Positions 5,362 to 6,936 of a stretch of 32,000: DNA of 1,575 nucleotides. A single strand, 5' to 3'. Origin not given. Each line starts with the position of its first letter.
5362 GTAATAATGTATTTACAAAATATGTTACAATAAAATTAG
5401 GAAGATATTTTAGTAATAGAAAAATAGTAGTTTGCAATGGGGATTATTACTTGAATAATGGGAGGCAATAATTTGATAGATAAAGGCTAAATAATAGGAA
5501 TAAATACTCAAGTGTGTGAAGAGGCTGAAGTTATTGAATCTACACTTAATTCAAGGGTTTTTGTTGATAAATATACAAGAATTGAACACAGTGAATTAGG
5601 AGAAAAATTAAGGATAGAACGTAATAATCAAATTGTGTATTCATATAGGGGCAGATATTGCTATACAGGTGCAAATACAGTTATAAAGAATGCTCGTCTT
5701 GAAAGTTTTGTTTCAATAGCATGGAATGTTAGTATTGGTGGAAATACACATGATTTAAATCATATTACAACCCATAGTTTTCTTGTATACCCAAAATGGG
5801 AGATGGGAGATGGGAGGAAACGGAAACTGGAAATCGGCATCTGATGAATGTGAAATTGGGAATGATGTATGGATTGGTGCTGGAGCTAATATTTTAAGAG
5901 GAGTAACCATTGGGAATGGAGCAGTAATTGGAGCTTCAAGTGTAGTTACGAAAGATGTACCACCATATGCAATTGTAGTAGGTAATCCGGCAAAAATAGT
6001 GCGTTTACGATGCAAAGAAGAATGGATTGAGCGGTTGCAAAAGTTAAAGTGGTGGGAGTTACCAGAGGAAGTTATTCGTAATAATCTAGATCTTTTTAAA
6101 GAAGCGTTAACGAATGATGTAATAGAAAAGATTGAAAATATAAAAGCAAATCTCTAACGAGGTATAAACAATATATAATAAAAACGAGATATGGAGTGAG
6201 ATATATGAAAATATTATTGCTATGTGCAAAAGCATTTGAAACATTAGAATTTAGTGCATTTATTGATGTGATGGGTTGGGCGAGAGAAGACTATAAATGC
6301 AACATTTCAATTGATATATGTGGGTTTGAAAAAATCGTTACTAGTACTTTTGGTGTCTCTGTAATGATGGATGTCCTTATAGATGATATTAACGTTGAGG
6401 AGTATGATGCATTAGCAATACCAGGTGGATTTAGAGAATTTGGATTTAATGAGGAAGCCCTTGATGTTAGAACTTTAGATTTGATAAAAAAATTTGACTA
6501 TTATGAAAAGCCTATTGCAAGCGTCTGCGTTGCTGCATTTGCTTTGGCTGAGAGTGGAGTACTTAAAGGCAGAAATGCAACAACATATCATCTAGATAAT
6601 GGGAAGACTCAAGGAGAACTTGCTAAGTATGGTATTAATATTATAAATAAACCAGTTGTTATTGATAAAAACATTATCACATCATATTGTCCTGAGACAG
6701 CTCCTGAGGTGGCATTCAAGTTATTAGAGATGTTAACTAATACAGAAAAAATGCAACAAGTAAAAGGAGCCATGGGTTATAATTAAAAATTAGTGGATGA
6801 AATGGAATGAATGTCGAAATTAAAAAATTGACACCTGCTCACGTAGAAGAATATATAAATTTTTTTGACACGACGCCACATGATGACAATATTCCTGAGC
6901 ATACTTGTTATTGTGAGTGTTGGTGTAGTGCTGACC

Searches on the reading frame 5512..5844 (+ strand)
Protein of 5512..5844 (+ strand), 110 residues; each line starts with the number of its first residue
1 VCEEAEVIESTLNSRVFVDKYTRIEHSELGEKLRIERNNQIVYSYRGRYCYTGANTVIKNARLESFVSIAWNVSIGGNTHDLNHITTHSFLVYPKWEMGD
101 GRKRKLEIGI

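Call 87: search_protein_families(library=pfam, proteins=[window:5512-5844:+], max_evalue=0.001)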
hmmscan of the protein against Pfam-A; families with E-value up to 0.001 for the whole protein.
window:5512-5844:+ (110 aa): 2 families
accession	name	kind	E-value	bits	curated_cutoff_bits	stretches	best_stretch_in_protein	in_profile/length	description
PF25084.1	LbH_EIF2B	-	0.00013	22.4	54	1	17-75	11-70/105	EIF2B subunit epsilon LbH domain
PF00132.30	Hexapep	-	0.00058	19.9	27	0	50-79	2-32/36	Bacterial transferase hexapeptide (six repeats)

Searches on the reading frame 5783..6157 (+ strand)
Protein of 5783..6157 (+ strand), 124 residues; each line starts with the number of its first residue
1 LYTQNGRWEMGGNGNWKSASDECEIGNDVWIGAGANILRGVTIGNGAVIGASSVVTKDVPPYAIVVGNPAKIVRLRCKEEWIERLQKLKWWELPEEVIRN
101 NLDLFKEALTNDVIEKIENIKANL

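Call 87: search_protein_families(library=pfam, proteins=[window:5783-6157:+], max_evalue=0.001)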
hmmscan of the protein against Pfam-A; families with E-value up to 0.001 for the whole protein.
window:5783-6157:+ (124 aa): 2 families
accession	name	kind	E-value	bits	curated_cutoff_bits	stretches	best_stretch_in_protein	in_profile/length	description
PF00132.30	Hexapep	-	6.8e-11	41.8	27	1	23-57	2-36/36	Bacterial transferase hexapeptide (six repeats)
PF14602.12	Hexapep_2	-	4.5e-06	26.7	27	1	25-57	4-34/34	Hexapeptide repeat of succinyl-transferase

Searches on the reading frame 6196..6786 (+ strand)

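Call 86: search_protein_families(library=pfam, proteins=[window:6196-6786:+], max_evalue=0.00001)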
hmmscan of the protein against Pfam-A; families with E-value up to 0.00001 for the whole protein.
window:6196-6786:+ (196 aa): 1 family
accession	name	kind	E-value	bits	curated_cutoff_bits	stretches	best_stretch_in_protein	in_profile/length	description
PF01965.30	DJ-1_PfpI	-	7e-30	104.5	26.6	1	4-178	1-164/165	DJ-1/PfpI family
